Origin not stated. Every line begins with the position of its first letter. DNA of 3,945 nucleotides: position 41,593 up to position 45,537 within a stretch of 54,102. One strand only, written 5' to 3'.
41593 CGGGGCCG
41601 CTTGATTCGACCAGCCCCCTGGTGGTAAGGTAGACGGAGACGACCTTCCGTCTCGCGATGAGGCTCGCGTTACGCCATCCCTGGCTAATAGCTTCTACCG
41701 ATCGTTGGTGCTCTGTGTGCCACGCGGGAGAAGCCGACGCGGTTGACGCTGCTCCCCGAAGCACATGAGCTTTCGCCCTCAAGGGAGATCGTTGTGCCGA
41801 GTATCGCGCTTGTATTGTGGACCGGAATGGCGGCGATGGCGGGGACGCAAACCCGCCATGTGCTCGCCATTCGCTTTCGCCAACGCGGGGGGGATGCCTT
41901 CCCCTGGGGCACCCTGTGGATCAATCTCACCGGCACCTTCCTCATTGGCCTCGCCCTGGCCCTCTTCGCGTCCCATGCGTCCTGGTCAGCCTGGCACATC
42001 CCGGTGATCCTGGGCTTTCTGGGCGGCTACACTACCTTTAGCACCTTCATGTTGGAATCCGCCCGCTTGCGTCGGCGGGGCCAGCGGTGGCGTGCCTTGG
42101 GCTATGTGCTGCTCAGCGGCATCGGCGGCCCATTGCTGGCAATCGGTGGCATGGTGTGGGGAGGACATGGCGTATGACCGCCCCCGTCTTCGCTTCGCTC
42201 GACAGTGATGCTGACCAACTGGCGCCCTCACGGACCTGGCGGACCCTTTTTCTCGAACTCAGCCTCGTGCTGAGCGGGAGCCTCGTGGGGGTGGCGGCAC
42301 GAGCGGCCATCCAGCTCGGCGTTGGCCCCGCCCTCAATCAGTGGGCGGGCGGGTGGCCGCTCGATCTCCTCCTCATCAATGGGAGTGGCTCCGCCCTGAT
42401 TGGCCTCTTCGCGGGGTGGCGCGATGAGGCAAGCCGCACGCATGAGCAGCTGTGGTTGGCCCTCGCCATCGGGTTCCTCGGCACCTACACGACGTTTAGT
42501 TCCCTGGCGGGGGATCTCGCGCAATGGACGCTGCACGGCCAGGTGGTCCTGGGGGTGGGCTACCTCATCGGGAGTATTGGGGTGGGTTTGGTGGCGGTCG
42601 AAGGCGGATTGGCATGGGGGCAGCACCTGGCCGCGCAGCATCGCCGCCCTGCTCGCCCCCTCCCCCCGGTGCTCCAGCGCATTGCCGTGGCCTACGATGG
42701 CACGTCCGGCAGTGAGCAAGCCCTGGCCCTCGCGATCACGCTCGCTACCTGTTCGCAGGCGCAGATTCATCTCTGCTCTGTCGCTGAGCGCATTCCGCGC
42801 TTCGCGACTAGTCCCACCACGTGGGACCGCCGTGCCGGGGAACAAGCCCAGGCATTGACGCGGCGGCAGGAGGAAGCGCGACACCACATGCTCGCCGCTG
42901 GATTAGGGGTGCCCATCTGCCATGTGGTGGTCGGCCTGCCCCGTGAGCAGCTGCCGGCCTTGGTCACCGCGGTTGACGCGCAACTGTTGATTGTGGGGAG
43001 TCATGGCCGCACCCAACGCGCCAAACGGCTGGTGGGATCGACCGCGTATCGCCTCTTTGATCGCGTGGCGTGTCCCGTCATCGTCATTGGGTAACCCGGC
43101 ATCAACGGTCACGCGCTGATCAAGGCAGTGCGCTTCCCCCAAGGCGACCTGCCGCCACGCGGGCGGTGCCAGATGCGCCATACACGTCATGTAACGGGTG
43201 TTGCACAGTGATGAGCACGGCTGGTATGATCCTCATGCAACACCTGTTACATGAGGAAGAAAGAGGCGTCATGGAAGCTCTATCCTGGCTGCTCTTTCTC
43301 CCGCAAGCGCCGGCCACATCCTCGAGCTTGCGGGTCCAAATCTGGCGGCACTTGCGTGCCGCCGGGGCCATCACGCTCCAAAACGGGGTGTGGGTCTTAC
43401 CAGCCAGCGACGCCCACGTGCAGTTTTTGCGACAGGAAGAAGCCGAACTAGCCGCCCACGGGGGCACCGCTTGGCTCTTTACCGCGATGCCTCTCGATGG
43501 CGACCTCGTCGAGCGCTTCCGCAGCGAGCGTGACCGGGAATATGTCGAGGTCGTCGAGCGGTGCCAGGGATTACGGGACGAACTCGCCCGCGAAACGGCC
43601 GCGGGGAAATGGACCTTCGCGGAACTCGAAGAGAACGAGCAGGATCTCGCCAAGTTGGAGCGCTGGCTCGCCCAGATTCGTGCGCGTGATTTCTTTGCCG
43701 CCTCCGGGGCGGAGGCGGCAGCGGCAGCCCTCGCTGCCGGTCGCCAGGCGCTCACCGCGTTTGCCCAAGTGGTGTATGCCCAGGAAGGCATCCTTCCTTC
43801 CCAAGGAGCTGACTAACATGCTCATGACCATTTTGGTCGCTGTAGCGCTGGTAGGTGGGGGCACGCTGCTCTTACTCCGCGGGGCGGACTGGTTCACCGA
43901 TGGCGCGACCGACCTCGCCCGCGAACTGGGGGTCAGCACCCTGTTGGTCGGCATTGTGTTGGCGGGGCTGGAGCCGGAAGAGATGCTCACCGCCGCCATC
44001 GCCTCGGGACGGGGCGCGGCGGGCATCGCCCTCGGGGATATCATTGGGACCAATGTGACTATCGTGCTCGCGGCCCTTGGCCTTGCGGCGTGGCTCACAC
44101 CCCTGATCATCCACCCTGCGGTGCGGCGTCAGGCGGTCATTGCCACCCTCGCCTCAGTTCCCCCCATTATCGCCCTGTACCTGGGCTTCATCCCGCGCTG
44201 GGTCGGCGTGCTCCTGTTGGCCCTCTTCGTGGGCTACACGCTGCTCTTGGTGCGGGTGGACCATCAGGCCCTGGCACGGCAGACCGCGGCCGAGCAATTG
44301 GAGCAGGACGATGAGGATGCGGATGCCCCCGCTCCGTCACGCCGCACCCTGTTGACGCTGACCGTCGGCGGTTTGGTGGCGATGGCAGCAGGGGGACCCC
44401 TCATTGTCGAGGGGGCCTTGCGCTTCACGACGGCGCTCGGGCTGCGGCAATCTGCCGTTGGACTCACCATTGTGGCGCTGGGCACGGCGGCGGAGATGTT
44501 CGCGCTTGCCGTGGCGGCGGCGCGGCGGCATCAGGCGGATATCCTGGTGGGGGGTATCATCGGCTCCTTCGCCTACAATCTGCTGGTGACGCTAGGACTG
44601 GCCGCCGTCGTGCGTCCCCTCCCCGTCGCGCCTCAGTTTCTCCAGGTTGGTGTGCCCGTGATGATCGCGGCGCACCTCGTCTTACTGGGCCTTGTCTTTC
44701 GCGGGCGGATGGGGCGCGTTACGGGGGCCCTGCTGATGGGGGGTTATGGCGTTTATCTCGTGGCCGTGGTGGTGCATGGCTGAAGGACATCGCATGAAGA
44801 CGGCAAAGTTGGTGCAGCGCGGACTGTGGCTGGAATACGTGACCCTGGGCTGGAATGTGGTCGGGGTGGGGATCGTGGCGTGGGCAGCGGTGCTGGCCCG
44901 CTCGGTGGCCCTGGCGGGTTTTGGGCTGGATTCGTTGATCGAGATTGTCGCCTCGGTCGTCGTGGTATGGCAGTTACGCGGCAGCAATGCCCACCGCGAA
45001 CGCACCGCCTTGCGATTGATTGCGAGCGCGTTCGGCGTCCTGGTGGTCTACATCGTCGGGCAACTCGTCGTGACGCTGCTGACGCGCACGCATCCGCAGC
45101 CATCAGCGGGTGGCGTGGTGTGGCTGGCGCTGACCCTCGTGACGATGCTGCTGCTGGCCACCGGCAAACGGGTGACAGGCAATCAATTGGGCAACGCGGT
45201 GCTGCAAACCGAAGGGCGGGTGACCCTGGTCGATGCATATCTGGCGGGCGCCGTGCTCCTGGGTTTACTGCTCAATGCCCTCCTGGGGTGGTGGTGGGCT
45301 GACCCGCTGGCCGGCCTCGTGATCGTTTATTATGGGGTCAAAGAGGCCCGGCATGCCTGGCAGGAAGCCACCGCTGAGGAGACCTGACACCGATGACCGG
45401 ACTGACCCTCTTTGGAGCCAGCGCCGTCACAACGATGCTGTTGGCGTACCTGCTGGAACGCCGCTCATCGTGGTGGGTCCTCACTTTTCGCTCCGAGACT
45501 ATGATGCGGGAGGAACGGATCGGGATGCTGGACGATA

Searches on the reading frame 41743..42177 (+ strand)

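Call 20: search_protein_families(library=pfam, proteins=[window:41743-42177:+])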
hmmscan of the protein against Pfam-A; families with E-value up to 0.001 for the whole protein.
window:41743-42177:+ (144 aa): 1 family
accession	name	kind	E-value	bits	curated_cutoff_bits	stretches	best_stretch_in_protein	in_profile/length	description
PF02537.21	CRCB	-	6.6e-22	78.2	32.9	1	26-137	2-103/103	CrcB-like protein, Camphor Resistance (CrcB)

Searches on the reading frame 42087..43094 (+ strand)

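Call 20: search_protein_families(library=pfam, proteins=[window:42087-43094:+])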
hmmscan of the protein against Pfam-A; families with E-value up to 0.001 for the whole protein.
window:42087-43094:+ (335 aa): 2 families
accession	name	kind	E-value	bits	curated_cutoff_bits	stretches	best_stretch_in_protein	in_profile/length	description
PF00582.32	Usp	-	1.1e-22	81.5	24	1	197-334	3-140/141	Universal stress protein family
PF02537.21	CRCB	-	5.7e-15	55.9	32.9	1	60-174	2-102/103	CrcB-like protein, Camphor Resistance (CrcB)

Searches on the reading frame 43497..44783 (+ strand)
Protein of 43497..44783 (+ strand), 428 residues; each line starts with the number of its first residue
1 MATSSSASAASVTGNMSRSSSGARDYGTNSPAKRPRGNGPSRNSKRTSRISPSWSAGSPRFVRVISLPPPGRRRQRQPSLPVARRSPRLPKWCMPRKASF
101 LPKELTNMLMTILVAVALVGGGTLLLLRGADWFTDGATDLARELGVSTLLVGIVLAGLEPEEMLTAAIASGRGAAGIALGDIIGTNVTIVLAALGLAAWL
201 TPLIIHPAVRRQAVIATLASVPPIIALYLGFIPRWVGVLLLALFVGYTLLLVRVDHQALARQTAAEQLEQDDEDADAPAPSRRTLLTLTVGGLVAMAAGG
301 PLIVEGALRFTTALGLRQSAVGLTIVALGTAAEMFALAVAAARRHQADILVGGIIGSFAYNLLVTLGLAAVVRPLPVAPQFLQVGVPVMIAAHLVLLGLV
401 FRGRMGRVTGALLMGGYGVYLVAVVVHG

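Call 20: search_protein_families(library=pfam, proteins=[window:43497-44783:+])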
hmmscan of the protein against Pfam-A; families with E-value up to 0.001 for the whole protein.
window:43497-44783:+ (428 aa): 1 family
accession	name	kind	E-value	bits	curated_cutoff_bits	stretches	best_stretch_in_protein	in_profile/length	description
PF01699.29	Na_Ca_ex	-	4e-32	111.7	24.9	2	287-425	4-150/151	Sodium/calcium exchanger protein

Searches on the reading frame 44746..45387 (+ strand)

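Call 20: search_protein_families(library=pfam, proteins=[window:44746-45387:+])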
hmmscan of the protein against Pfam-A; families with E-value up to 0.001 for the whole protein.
window:44746-45387:+ (213 aa): 1 family
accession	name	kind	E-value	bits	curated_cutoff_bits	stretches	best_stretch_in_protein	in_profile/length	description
PF01545.26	Cation_efflux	-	7.2e-09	36.1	26.6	1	36-203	7-188/198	Cation efflux family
